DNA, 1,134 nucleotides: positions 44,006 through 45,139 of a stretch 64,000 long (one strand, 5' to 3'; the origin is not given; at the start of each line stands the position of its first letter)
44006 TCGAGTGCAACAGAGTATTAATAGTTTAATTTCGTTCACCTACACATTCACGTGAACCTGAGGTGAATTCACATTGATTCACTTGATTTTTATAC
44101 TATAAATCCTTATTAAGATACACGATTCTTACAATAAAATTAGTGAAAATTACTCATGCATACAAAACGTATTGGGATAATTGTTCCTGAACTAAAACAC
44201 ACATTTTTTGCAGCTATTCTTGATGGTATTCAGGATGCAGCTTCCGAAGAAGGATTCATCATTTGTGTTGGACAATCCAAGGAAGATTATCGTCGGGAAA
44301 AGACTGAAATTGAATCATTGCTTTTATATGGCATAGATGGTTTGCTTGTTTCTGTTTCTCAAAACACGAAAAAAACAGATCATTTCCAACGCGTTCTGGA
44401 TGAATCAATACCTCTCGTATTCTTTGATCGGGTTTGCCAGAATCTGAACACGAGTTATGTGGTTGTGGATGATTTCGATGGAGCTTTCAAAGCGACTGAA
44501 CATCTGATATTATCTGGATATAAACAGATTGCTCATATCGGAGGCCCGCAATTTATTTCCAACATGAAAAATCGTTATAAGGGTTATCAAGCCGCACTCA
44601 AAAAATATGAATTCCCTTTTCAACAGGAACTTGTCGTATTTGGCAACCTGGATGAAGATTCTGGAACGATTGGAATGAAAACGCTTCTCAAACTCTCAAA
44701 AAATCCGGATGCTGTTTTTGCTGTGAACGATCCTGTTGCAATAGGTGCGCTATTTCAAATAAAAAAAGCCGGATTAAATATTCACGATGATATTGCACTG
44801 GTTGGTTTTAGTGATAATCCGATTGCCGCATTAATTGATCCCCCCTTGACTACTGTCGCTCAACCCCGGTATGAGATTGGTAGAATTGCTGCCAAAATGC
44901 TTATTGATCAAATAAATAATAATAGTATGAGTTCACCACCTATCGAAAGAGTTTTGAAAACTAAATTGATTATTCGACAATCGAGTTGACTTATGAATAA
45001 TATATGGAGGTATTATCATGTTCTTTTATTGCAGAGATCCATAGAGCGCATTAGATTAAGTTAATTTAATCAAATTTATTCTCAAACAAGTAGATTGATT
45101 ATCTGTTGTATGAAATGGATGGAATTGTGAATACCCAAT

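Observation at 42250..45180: Low-GC island carrying a ToxR/CadC-like regulator, a 580-bp AT-rich untranslated region with TTCAC operator-like repeats, and an HTH-less LacI-family ligand-binding protein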

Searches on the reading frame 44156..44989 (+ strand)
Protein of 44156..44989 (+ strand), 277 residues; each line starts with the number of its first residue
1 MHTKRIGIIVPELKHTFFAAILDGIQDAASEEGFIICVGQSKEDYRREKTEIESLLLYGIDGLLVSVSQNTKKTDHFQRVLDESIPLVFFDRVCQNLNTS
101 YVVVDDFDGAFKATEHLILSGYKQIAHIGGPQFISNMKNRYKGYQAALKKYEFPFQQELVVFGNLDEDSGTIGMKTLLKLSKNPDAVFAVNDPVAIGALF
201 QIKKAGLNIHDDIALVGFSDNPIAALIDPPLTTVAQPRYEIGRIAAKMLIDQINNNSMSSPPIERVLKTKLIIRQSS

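Call 4: search_protein_families(library=pfam, proteins=[window:44156-44989:+], max_evalue=0.01)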
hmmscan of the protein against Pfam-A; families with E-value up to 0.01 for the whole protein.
window:44156-44989:+ (277 aa): 3 families
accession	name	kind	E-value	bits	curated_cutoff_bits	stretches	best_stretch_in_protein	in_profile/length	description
PF00532.27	Peripla_BP_1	-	2.5e-33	116.2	22.2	1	4-257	2-265/281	Periplasmic binding proteins and sugar binding domain of LacI family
PF13377.12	Peripla_BP_3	-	2e-31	109.8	26.5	1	115-277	2-167/167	Periplasmic binding protein-like domain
PF13407.12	Peripla_BP_4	-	3.1e-25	89.6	35.1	1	6-255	1-256/258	Periplasmic binding protein domain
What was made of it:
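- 44156..44989 (+): HTH-less LacI/GalR-family effector core, 277 aa, cytoplasmic (no signal peptide). Peripla_BP_1 E 2.5e-33 and Peripla_BP_3 E 2e-31 (call 4).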

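Call 5: search_protein_families(library=ncbifam, proteins=[window:44156-44989:+], max_evalue=0.01)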
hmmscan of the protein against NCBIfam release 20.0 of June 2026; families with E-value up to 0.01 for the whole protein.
window:44156-44989:+ (277 aa): 23 families
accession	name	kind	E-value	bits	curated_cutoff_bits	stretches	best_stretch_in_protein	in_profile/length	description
NF008269.0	PRK11041.1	equivalog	1.8e-58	198.2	436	1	3-276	67-336/342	DNA-binding transcriptional regulator CytR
NF047341.1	lactose_RbsR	equivalog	1.3e-54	185.8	382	1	3-276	61-327/331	ribose utilization transcriptional repressor RbsR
NF007743.0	PRK10423.1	equivalog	7.9e-49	166.5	531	1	2-276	58-329/330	ribose operon transcriptional repressor RbsR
NF007979.0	PRK10703.1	equivalog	2.9e-45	154.8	501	1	2-276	58-330/341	HTH-type transcriptional repressor PurR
NF052440.1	TransRegGNTRPSEAE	equivalog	9.3e-43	146.5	400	1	2-276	62-332/333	HTH-type transcriptional regulator GntR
NF008002.0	PRK10727.1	equivalog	2.5e-40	138.6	557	1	3-276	59-328/341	HTH-type transcriptional regulator GalR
TIGR01481.1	ccpA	equivalog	2.8e-39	135.5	442.35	1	3-260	60-314/330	catabolite control protein A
NF007449.0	PRK10014.1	subfamily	2.2e-38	132.2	310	1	5-274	66-341/342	Mal regulon transcriptional regulator MalI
NF047913.1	TransRegIdnR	equivalog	8.4e-35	120.6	500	1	3-261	63-317/331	DNA-binding transcriptional regulator IdnR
NF007075.0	PRK09526.1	subfamily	3.2e-34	118.4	340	1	3-277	63-331/358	LacI family DNA-binding transcriptional regulator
NF007706.0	PRK10401.1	equivalog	5.9e-32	111.3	555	1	5-251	61-305/346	HTH-type transcriptional regulator GalS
TIGR02417.1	fruct_sucro_rep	subfamily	1.8e-31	109.6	389.55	1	2-275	59-327/327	D-fructose-responsive transcription factor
NF051853.1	TransRegUriRCory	equivalog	5.7e-31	107.8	550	1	3-276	58-323/327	transcriptional regulator UriR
NF008452.0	PRK11303.1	equivalog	1.3e-28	100.2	385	1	2-269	60-324/332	catabolite repressor/activator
NF011563.0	PRK14987.1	equivalog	1.2e-26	93.8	433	1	4-258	64-314/331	gluconate operon transcriptional repressor GntR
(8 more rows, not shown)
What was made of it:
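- On LacI/GalR family transcription factors: CytR, RbsR and PurR profiles matched from position about 58 to the end (call 5).
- On Periplasmic sugar-binding proteins of ABC transporters: RbsB and other periplasmic SBP profiles score far below the LacI-family profiles (63 bits against 198; call 5).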

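Call 7: find_homologous_proteins(query=window:44156-44989:+)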
Query window:44156-44989:+ (277 aa): 1270 proteins with E <= 0.001 among 2276 candidates; the best 120 are listed.
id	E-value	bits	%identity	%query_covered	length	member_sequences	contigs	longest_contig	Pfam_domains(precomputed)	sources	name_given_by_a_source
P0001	1.3e-178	610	100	100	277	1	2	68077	PF13377.13,PF00532.28,PF13407.13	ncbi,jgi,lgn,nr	ncbi:substrate-binding domain-containing protein [candidate division KSB1 bacterium]|nr:substrate-bi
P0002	2.3e-131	455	74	100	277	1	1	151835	PF13377.13,PF00532.28,PF13407.13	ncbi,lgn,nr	ncbi:substrate-binding domain-containing protein [bacterium]|nr:substrate-binding domain-containing 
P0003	8.1e-130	450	74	100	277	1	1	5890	PF13377.13,PF00532.28,PF13407.13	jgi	jgi:DNA-binding LacI/PurR family transcriptional regulator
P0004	1.3e-124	433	71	99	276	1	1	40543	PF13377.13,PF00532.28,PF13407.13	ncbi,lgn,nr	ncbi:substrate-binding domain-containing protein [bacterium]|nr:substrate-binding domain-containing 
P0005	4.8e-119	415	70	99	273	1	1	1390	PF13377.13,PF00532.28,PF13407.13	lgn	-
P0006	5.9e-119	415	70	100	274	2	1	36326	PF13377.13,PF00532.28,PF13407.13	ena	-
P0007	9.5e-115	401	64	99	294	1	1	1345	PF13377.13,PF00532.28,PF13407.13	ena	-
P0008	2.5e-113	396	67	100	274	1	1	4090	PF13377.13,PF00532.28,PF13407.13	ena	-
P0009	8.1e-110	385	61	99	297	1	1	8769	PF13377.13,PF00532.28,PF13407.13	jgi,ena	-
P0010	8.3e-110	385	62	99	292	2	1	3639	PF13377.13,PF00532.28,PF13407.13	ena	-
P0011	1.3e-106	374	60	99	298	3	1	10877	PF13377.13,PF00532.28,PF13407.13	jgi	jgi:DNA-binding LacI/PurR family transcriptional regulator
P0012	2.5e-103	363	60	99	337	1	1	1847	PF13377.13,PF00532.28,PF00356.28,PF13407.13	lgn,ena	-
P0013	3.5e-103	363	62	99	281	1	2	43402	PF13377.13,PF00532.28,PF13407.13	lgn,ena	-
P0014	9.0e-102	358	59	100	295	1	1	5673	PF13377.13,PF00532.28,PF13407.13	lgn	-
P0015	4.3e-101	356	59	99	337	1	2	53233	PF13377.13,PF00532.28,PF00356.28,PF13407.13,PF13936.13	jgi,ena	-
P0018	2.8e-97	344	57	100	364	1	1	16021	PF13377.13,PF00532.28,PF00356.28,PF13407.13,PF13936.13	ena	-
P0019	4.6e-95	336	56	99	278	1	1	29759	PF13377.13,PF00532.28,PF13407.13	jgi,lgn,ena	-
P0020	5.2e-95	336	56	99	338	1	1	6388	PF13377.13,PF00532.28,PF00356.28,PF13407.13,PF13936.13,PF01325.26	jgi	-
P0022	1.0e-93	332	55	99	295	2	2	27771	PF13377.13,PF00532.28,PF13407.13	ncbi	-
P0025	5.2e-90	320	55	99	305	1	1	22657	PF13377.13,PF00532.28,PF13407.13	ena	-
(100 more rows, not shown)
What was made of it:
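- The identical protein is on 2 contigs in the database (call 7).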

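Call 9: find_encoding_contigs(protein=P0002, flank=8000, max_places=2)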
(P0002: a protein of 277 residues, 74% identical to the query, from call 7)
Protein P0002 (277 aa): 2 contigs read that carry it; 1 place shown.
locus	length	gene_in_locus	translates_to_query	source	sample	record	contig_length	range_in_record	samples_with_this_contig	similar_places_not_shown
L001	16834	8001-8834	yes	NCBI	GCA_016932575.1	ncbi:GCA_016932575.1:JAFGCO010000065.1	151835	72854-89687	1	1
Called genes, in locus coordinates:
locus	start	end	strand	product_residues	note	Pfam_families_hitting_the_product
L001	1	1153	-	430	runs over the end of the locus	PF00285:Citrate_synt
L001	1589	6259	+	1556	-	PF00501:AMP-binding, PF23562:AMP-binding_C_3, PF00583:Acetyltransf_1, PF13508:Acetyltransf_7 (weak), PF13673:Acetyltransf_10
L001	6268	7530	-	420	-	-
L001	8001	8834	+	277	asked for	PF00532:Peripla_BP_1, PF13407:Peripla_BP_4, PF13377:Peripla_BP_3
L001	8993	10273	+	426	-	PF10509:GalKase_gal_bdg, PF00288:GHMP_kinases_N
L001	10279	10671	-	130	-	-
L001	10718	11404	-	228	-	PF05239:PRC (faint)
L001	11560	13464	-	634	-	PF06480:FtsH_ext, PF00004:AAA, PF07728:AAA_5 (faint), PF17862:AAA_lid_3, PF01434:Peptidase_M41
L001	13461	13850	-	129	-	PF00571:CBS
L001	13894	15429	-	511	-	PF00089:Trypsin, PF13365:Trypsin_2, PF00595:PDZ (weak), PF13180:PDZ_2, PF14685:PDZ_Tricorn (faint), PF17820:PDZ_6, PF13180:PDZ_2, PF17820:PDZ_6 (weak)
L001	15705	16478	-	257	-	PF00072:Response_reg, PF00989:PAS (weak)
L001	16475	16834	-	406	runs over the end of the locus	PF21269:TreT_GT1, PF20706:GT4-conflict (weak), PF00534:Glycos_transf_1, PF13692:Glyco_trans_1_4, PF13524:Glyco_trans_1_2 (faint)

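Call 10: find_encoding_contigs(protein=P0004, flank=8000, max_places=2)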
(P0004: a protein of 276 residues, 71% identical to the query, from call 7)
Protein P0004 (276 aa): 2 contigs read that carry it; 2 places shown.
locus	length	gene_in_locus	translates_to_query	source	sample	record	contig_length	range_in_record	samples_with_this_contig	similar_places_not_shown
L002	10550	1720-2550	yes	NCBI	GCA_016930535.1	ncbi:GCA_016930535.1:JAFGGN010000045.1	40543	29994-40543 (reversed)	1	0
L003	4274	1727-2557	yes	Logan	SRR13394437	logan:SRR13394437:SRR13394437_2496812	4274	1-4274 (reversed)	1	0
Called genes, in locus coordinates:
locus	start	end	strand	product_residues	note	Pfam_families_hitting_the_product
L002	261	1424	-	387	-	-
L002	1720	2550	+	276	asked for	PF00532:Peripla_BP_1, PF13407:Peripla_BP_4, PF13377:Peripla_BP_3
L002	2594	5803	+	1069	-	PF02837:Glyco_hydro_2_N, PF22666:Glyco_hydro_2_N2, PF00703:Glyco_hydro_2, PF02836:Glyco_hydro_2_C, PF16353:LacZ_4, PF02929:Bgal_small_N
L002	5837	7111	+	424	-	PF10509:GalKase_gal_bdg, PF00288:GHMP_kinases_N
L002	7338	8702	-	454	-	PF00884:Sulfatase, PF16347:SGSH_C, PF14707:Sulfatase_C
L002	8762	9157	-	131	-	PF10807:DUF2541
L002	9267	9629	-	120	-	-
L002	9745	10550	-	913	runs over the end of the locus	PF07610:DUF1573 (faint), PF07705:CARDB (faint), PF15780:ASH (faint), PF22544:HYDIN_VesB_CFA65-like_Ig (weak), PF13860:FlgD_ig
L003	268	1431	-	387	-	-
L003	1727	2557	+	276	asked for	PF00532:Peripla_BP_1, PF13407:Peripla_BP_4, PF13377:Peripla_BP_3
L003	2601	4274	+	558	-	?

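Call 23: find_encoding_contigs(protein=P0013, flank=5000, max_places=1)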
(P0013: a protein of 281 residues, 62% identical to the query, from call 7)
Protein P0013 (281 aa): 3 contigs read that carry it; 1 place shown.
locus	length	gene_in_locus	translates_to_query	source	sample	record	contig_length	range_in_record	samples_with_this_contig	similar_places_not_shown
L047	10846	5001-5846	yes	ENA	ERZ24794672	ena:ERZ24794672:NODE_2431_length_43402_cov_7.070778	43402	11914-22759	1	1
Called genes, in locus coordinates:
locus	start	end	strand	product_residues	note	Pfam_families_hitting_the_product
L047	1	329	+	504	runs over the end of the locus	PF00248:Aldo_ket_red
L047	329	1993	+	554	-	PF13472:Lipase_GDSL_2 (faint)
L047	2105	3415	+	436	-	PF10509:GalKase_gal_bdg, PF00288:GHMP_kinases_N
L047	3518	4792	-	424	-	-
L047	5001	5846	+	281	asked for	PF00532:Peripla_BP_1, PF13407:Peripla_BP_4, PF13377:Peripla_BP_3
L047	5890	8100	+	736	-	PF08757:CotH, PF18962:Por_Secre_tail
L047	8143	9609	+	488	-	PF18962:Por_Secre_tail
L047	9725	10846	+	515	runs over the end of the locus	-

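Call 24: find_encoding_contigs(protein=P0019, flank=5000, max_places=1)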
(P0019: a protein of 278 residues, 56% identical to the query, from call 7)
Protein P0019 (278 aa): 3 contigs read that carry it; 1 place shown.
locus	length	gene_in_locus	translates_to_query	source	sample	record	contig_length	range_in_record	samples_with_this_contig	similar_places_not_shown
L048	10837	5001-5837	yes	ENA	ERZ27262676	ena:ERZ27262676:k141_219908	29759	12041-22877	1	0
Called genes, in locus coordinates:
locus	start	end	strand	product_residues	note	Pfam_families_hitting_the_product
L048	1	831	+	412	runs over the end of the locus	PF00202:Aminotran_3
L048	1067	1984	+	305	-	PF01261:AP_endonuc_2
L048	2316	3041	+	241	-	PF04405:ScdA_N, PF01814:Hemerythrin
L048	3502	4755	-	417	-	-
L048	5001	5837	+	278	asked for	PF00532:Peripla_BP_1, PF13407:Peripla_BP_4, PF13377:Peripla_BP_3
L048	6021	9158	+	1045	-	PF13620:CarboxypepD_reg, PF13715:CarbopepD_reg_2, PF17802:SpaA (weak)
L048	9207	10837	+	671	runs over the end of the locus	-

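Call 25: find_encoding_contigs(protein=P0022, flank=5000, max_places=1)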
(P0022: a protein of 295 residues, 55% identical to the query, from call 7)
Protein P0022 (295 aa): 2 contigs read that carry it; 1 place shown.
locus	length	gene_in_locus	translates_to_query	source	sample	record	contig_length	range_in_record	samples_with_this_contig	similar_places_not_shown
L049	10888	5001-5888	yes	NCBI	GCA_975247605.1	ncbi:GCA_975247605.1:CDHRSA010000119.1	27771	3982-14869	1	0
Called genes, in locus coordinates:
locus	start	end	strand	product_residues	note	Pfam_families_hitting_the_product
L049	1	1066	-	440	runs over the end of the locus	PF00037:Fer4 (faint), PF12797:Fer4_2 (faint), PF12837:Fer4_6 (faint), PF13237:Fer4_10 (faint), PF14697:Fer4_21 (weak), PF12838:Fer4_7, PF04422:FrhB_FdhB_N, PF04432:FrhB_FdhB_C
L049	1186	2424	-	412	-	PF01244:Peptidase_M19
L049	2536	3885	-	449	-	PF01408:GFO_IDH_MocA, PF02894:GFO_IDH_MocA_C (faint), PF22725:GFO_IDH_MocA_C3 (faint)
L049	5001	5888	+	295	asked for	PF00532:Peripla_BP_1, PF13407:Peripla_BP_4, PF13377:Peripla_BP_3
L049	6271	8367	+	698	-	PF13585:CHU_C (faint), PF13385:Laminin_G_3, PF13860:FlgD_ig, PF18962:Por_Secre_tail (weak)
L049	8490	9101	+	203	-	-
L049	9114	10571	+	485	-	-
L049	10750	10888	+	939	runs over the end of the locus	PF13620:CarboxypepD_reg, PF13715:CarbopepD_reg_2, PF07715:Plug (weak)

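Call 26: find_encoding_contigs(protein=P0025, flank=5000, max_places=1)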
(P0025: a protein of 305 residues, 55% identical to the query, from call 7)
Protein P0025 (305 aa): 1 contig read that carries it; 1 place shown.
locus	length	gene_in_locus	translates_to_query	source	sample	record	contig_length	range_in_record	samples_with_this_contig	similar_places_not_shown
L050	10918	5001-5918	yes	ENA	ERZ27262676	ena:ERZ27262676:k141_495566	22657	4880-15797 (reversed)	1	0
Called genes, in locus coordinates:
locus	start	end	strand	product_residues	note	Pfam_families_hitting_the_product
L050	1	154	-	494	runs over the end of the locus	PF10509:GalKase_gal_bdg, PF00288:GHMP_kinases_N, PF08544:GHMP_kinases_C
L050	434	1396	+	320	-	-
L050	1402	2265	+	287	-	PF00583:Acetyltransf_1, PF13673:Acetyltransf_10, PF13508:Acetyltransf_7, PF18014:Acetyltransf_18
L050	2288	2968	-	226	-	-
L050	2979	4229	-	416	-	-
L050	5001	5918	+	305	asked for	PF00532:Peripla_BP_1, PF13407:Peripla_BP_4, PF13377:Peripla_BP_3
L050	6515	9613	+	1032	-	PF13620:CarboxypepD_reg, PF13715:CarbopepD_reg_2, PF07715:Plug (faint)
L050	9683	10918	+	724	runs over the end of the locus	-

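Call 27: find_encoding_contigs(protein=P0015, flank=5000, max_places=1)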
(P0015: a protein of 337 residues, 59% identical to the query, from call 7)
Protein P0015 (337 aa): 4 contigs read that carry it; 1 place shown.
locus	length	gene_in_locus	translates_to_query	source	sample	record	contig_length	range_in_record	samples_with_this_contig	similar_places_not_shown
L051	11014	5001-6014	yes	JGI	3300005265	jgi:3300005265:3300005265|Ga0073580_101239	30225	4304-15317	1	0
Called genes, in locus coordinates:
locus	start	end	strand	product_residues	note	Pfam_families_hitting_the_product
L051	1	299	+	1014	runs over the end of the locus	PF13620:CarboxypepD_reg, PF13715:CarbopepD_reg_2, PF07715:Plug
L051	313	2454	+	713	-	-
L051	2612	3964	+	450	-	PF18962:Por_Secre_tail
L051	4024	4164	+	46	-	-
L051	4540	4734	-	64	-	-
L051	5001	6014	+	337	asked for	PF00356:LacI, PF13936:HTH_38 (faint), PF00532:Peripla_BP_1, PF13407:Peripla_BP_4, PF13377:Peripla_BP_3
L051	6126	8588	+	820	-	-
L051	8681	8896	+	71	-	PF13585:CHU_C (weak), PF13860:FlgD_ig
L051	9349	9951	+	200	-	PF14321:DUF4382 (weak)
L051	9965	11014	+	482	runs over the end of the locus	-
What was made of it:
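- Sister HTH-bearing proteins head similar T9SS/TonB clusters in related organisms (calls 25, 27).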

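Call 59: search_protein_families(library=pfam, proteins=[L047:5890-8100:+, L048:6021-9158:+], max_evalue=0.001)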
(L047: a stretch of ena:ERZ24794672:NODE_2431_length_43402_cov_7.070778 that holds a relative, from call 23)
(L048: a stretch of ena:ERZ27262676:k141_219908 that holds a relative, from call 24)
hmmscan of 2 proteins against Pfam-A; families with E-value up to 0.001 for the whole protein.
L047:5890-8100:+ (736 aa): 2 families
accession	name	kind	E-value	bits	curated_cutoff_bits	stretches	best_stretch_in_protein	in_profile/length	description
PF08757.17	CotH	-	1.2e-59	202.9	23.8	1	277-635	1-322/322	CotH kinase protein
PF18962.6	Por_Secre_tail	-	5.4e-13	49.5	27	1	665-735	1-75/75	Secretion system C-terminal sorting domain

L048:6021-9158:+ (1045 aa): 4 families
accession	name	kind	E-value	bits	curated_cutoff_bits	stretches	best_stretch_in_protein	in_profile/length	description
PF13715.12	CarbopepD_reg_2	-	1e-19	70.7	32.2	1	27-114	1-87/88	CarboxypepD_reg-like domain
PF13620.12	CarboxypepD_reg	-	2.5e-19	69.8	32.3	1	27-103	2-81/82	Carboxypeptidase regulatory-like domain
PF17802.7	SpaA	-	1.1e-05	25.9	23.1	1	32-97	8-80/91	Prealbumin-like fold domain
PF07715.20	Plug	-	3.9e-05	24.6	23.9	0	125-214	4-103/107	TonB-dependent Receptor Plug Domain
